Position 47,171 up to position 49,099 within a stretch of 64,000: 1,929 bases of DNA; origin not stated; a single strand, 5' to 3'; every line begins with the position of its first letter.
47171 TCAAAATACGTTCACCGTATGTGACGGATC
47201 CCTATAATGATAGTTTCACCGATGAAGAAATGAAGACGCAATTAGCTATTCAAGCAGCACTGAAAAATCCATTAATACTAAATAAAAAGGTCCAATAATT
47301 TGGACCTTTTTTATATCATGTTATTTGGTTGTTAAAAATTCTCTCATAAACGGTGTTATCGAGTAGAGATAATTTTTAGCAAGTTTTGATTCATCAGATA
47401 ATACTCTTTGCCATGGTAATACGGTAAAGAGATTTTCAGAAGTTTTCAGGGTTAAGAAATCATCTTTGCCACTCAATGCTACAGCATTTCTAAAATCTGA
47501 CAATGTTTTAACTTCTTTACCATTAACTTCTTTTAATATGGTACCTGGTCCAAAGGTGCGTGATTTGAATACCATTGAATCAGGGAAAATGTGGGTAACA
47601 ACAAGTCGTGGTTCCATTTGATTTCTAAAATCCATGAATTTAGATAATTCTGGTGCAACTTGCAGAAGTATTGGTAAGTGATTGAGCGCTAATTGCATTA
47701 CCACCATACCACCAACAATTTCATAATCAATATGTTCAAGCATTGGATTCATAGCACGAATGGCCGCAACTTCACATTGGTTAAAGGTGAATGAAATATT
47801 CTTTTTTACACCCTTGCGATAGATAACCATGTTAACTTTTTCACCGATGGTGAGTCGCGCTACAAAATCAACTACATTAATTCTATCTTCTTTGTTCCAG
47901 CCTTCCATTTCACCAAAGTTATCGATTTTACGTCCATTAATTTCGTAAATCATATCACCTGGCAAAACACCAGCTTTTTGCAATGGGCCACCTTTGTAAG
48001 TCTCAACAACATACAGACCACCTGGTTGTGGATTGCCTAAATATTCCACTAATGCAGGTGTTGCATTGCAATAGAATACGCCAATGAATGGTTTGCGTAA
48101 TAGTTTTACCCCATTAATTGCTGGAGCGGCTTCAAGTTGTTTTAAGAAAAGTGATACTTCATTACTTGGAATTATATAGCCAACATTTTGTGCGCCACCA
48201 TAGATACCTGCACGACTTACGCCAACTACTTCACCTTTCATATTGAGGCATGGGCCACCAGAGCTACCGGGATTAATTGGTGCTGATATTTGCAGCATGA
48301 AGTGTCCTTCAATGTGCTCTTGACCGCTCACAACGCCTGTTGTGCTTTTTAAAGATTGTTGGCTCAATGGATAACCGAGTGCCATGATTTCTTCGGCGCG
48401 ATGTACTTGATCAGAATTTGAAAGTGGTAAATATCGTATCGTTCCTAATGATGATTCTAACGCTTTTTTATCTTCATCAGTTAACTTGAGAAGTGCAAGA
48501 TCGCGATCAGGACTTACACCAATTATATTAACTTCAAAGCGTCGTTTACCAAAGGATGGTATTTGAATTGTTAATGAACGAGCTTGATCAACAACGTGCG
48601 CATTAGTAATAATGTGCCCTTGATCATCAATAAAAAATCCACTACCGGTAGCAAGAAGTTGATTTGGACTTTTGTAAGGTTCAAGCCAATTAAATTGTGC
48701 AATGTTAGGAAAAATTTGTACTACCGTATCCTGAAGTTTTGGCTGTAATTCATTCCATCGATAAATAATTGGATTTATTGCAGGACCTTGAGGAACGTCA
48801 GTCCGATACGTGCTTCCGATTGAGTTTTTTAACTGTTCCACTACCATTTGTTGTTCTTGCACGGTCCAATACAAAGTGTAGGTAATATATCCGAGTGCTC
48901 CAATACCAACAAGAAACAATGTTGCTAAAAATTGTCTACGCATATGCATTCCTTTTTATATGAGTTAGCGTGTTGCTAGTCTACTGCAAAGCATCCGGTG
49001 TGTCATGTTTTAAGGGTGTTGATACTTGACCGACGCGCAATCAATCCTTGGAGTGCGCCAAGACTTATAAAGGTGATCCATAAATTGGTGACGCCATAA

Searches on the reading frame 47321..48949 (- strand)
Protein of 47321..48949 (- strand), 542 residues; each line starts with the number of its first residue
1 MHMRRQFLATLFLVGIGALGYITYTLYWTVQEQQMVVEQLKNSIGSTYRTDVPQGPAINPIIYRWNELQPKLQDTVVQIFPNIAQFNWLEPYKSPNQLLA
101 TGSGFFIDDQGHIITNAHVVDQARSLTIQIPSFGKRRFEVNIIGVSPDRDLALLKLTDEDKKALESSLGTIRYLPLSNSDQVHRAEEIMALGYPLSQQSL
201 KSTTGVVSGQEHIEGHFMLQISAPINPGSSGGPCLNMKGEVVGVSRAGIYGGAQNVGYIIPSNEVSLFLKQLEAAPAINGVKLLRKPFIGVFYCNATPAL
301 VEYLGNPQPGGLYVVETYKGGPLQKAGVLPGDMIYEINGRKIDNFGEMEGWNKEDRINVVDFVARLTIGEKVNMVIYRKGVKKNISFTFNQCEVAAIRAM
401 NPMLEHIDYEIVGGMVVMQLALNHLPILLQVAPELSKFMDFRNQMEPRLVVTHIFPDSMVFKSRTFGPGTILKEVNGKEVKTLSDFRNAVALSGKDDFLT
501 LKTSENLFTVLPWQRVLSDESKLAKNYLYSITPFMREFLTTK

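Call 25: search_protein_families(library=ncbifam, proteins=[window:47321-48949:-], max_evalue=0.00001)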
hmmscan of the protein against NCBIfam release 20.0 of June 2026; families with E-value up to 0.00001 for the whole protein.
window:47321-48949:- (542 aa): 13 families
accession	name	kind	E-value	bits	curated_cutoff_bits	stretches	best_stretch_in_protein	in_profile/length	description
TIGR02037.1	degP_htrA_DO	subfamily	9.2e-56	189.6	416.2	1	93-504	53-424/434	Do family serine endopeptidase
NF041521.1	HhoA_HhoB_HtrA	equivalog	6.5e-38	130.9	450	1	95-388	52-330/335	HhoA/HhoB/HtrA family serine endopeptidase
NF047968.1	SerProtHtrA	equivalog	8.8e-30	104.3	470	1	95-349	82-328/357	serine protease HtrA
NF040960.1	MamE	equivalog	7e-29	100.9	800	1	100-271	122-292/659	magnetosome formation protease MamE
NF007526.1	PRK10139.1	equivalog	6.2e-26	91.1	756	1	95-399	86-369/456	serine endoprotease DegQ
NF008189.1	PRK10942.1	equivalog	1.6e-25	89.5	720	1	96-398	109-390/477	serine endoprotease DegP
TIGR02038.1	protease_degS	equivalog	1.3e-23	83.7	422.95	1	95-389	73-346/351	outer membrane-stress sensor serine endopeptidase DegS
NF008147.1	PRK10898.1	equivalog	1.9e-21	76.6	408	1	96-389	74-347/352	outer membrane-stress sensor serine endopeptidase DegS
NF050055.1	SerProtHtrAMycob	equivalog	1.2e-20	73.9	800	1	99-380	226-489/502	serine protease HtrA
NF033740.0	MarP_fam_protase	equivalog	1.5e-16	60.5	250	1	100-273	211-378/390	MarP family serine protease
NF040961.1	MamO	equivalog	3.3e-16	58.8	800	1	100-264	98-259/648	magnetosome protein MamO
NF053637.1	SerProtHtrAspr2045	equivalog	9.8e-14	51.1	650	1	97-275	100-285/394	serine protease HtrA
TIGR00225.1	prc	subfamily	9.7e-06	24.9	218.6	0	311-395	63-137/335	C-terminal processing peptidase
